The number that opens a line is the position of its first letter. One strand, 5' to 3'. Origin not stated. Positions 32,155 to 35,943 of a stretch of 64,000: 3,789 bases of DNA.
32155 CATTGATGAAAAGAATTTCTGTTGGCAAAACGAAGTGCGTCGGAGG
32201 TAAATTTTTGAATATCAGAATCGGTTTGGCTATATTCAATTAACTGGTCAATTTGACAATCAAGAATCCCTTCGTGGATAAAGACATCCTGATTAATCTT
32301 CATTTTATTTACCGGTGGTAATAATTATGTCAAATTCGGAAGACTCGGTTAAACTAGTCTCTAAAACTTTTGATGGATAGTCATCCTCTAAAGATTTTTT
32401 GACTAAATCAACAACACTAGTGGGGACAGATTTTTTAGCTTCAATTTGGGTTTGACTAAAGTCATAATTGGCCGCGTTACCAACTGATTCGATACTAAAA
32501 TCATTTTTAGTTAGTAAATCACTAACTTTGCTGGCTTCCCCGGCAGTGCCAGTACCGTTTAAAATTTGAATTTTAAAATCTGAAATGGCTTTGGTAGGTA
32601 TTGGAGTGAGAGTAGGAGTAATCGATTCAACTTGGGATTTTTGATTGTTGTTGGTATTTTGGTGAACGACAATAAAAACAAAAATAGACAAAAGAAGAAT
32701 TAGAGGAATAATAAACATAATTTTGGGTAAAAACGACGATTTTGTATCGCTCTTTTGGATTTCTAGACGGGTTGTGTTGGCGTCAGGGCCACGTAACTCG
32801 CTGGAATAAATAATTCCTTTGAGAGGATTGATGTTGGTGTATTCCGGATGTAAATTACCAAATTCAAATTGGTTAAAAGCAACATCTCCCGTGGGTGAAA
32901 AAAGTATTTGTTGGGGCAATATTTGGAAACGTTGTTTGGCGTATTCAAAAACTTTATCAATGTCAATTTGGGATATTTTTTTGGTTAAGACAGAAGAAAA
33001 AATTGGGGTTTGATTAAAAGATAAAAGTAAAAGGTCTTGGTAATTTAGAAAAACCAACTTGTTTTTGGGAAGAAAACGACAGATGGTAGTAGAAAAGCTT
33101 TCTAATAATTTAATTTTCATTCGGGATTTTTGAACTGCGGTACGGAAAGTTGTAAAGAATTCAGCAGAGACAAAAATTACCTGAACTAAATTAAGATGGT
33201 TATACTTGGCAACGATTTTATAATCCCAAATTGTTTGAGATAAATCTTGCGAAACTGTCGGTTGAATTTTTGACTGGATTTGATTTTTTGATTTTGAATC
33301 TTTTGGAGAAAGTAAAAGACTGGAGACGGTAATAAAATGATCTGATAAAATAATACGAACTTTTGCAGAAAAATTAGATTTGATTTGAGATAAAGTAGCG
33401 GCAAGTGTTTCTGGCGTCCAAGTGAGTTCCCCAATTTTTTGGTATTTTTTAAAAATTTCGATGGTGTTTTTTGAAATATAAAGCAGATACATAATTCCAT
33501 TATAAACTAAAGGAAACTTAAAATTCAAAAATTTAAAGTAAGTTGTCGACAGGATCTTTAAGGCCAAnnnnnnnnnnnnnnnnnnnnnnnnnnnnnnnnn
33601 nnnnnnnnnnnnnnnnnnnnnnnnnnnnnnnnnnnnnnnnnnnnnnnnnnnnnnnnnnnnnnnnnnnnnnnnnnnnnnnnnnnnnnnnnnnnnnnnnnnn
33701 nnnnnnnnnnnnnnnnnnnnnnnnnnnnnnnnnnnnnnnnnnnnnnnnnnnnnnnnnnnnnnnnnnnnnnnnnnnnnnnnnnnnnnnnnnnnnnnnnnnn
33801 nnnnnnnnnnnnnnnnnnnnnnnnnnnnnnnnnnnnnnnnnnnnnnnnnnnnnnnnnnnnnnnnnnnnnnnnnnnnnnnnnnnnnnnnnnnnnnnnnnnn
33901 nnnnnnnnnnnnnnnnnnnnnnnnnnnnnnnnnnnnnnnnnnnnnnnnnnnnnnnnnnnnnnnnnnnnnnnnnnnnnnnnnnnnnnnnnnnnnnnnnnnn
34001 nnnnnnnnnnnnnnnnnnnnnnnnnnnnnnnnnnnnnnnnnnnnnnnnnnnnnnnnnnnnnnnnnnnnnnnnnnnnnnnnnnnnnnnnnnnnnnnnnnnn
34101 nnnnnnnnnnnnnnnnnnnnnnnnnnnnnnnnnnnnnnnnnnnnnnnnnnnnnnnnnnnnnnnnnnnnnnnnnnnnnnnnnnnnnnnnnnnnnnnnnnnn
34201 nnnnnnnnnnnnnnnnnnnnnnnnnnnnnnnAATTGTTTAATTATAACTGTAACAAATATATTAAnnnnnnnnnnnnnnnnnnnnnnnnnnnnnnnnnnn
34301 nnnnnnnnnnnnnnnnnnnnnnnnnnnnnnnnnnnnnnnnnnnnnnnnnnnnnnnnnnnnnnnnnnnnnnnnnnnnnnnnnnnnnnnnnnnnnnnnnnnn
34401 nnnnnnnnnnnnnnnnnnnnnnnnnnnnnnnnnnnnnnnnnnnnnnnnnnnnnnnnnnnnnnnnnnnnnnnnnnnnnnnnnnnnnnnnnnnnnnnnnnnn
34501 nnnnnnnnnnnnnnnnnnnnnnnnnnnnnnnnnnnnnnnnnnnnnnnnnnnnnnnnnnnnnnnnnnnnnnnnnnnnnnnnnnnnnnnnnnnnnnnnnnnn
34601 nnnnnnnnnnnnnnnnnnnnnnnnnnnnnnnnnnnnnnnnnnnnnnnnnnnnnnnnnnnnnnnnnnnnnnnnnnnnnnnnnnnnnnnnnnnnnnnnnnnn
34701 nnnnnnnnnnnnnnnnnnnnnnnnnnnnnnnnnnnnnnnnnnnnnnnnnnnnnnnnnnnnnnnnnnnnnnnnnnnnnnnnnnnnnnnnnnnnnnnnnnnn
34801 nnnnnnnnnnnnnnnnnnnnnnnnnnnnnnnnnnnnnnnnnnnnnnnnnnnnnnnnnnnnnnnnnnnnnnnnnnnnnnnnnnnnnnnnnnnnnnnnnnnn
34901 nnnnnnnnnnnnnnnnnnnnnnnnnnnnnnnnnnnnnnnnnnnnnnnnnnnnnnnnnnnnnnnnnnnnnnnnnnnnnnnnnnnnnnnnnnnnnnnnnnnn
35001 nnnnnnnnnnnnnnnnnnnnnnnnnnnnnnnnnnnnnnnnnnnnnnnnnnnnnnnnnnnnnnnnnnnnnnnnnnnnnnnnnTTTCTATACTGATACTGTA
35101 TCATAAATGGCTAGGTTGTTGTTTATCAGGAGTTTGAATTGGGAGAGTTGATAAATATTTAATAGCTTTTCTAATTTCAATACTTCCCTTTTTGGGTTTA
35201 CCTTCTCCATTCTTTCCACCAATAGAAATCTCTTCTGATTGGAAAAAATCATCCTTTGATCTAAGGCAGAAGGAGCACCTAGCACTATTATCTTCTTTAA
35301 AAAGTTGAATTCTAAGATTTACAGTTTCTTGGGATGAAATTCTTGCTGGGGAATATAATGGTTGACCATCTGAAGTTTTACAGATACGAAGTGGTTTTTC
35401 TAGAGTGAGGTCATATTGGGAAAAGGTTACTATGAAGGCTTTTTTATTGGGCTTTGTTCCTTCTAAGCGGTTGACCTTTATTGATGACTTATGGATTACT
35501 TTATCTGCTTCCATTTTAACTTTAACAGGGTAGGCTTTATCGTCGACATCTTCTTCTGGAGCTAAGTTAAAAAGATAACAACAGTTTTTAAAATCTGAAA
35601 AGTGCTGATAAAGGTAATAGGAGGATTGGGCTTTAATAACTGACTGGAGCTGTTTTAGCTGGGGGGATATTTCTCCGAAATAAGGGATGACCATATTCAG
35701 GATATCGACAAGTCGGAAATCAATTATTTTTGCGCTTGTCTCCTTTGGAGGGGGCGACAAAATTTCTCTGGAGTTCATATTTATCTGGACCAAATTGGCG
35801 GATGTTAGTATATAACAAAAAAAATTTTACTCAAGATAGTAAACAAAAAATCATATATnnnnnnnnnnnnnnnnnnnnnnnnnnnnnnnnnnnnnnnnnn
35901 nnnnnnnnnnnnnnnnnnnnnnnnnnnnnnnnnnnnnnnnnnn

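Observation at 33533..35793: Uncharacterised cassette: two paralogous proteins bracketing an HD-domain hydrolase, followed by a LytR_C membrane protein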

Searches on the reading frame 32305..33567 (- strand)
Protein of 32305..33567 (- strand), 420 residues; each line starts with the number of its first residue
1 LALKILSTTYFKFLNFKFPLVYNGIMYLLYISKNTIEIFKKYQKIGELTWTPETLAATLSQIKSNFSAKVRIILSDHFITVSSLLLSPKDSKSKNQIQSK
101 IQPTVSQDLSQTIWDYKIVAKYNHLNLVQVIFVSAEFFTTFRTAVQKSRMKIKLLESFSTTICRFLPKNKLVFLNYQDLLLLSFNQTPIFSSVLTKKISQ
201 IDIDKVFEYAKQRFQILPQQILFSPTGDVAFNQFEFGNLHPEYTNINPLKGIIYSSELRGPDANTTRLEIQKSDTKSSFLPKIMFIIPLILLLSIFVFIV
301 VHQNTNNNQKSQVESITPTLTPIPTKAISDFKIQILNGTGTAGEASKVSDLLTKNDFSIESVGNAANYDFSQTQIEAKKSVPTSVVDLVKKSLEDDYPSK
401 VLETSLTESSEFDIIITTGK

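Call 4: search_protein_families(library=pfam, proteins=[window:32305-33567:-], max_evalue=1)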
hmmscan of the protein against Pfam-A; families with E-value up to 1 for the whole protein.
window:32305-33567:- (420 aa): 3 families
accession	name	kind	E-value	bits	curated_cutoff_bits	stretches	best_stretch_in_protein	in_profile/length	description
PF13399.11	LytR_C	-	9e-10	39.8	22.2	1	331-416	2-82/86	LytR cell envelope-related transcriptional attenuator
PF11857.13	DUF3377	-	0.094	13.1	26.5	1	271-300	18-47/72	Domain of unknown function (DUF3377)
PF10794.15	DUF2606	-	0.21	11.8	25.4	1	290-347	19-79/134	Protein of unknown function (DUF2606)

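Call 5: search_protein_families(library=ncbifam, proteins=[window:32305-33567:-], max_evalue=1)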
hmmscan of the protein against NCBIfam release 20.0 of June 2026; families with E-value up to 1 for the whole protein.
window:32305-33567:- (420 aa): 2 families
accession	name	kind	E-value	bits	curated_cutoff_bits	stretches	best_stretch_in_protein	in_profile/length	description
NF035953.1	integrity_Cei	equivalog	0.00092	19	150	1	317-368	67-120/212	envelope integrity protein Cei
NF000426.2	blaSIM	exception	0.042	13.4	560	1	330-394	59-125/246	SIM family subclass B1 metallo-beta-lactamase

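Call 8: search_protein_families(library=padloc, proteins=[window:32305-33567:-], max_evalue=1)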
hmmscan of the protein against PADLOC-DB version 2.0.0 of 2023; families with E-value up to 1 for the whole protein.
window:32305-33567:- (420 aa): 0 families

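Call 54: search_protein_families(library=pfam, proteins=[window:32305-33492:-], max_evalue=0.1)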
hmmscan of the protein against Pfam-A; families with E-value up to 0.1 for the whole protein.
window:32305-33492:- (395 aa): 2 families
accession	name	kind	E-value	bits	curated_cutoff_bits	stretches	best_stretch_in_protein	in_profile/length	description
PF13399.11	LytR_C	-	7.8e-10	40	22.2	1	306-391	2-82/86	LytR cell envelope-related transcriptional attenuator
PF11857.13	DUF3377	-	0.088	13.2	26.5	0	246-276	18-48/72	Domain of unknown function (DUF3377)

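Call 73: search_protein_families(library=phrogs, proteins=[window:32305-33492:-], max_evalue=0.1)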
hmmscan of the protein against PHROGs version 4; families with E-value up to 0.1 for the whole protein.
window:32305-33492:- (395 aa): 0 families

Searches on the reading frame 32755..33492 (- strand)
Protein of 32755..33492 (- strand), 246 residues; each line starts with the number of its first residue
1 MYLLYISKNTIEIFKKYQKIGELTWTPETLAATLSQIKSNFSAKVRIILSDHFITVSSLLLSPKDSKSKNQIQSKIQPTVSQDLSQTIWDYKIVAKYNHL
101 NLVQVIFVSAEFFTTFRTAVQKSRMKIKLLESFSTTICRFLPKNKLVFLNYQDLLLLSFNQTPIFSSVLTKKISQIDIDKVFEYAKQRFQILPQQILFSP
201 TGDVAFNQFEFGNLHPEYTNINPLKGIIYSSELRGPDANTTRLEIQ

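Call 72: search_solved_structures(query=window:32755-33492:-, max_evalue=10)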
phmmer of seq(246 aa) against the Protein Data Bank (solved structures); distinct sequences matched with E-value up to 10: 2.
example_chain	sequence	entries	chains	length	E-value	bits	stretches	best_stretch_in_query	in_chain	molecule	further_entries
9s2g_LG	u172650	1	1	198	0.18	15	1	8-73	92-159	Uncharacterized protein C5E4.10c (LENG1)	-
2eky_A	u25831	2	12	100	0.36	14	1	6-77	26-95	UPF0045 protein MJ1052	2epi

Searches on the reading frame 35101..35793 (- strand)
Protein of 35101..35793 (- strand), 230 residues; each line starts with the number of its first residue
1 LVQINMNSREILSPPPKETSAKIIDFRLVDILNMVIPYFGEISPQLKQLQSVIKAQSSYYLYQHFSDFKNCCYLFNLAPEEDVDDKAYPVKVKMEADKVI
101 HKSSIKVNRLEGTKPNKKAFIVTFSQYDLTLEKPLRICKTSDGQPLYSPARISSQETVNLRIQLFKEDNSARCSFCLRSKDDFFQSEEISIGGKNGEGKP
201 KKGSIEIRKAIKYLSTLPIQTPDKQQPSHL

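Call 4: search_protein_families(library=pfam, proteins=[window:35101-35793:-], max_evalue=1)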
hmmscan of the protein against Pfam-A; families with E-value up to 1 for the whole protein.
window:35101-35793:- (230 aa): 0 families

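Call 5: search_protein_families(library=ncbifam, proteins=[window:35101-35793:-], max_evalue=1)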
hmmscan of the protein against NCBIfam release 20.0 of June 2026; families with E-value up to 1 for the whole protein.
window:35101-35793:- (230 aa): 0 families

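Call 7: find_homologous_proteins(query=window:35101-35793:-)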
Query window:35101-35793:- (230 aa): 1 proteins with E <= 0.001 among 97 candidates.
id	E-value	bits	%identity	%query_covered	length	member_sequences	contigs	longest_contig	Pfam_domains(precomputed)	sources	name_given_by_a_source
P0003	7.6e-145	498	100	98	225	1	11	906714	-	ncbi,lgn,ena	-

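Call 8: search_protein_families(library=padloc, proteins=[window:35101-35793:-], max_evalue=1)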
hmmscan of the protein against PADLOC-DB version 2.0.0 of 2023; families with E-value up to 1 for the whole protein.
window:35101-35793:- (230 aa): 0 families

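Call 73: search_protein_families(library=phrogs, proteins=[window:35101-35793:-], max_evalue=0.1)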
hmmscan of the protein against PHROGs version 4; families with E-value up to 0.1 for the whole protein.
window:35101-35793:- (230 aa): 0 families
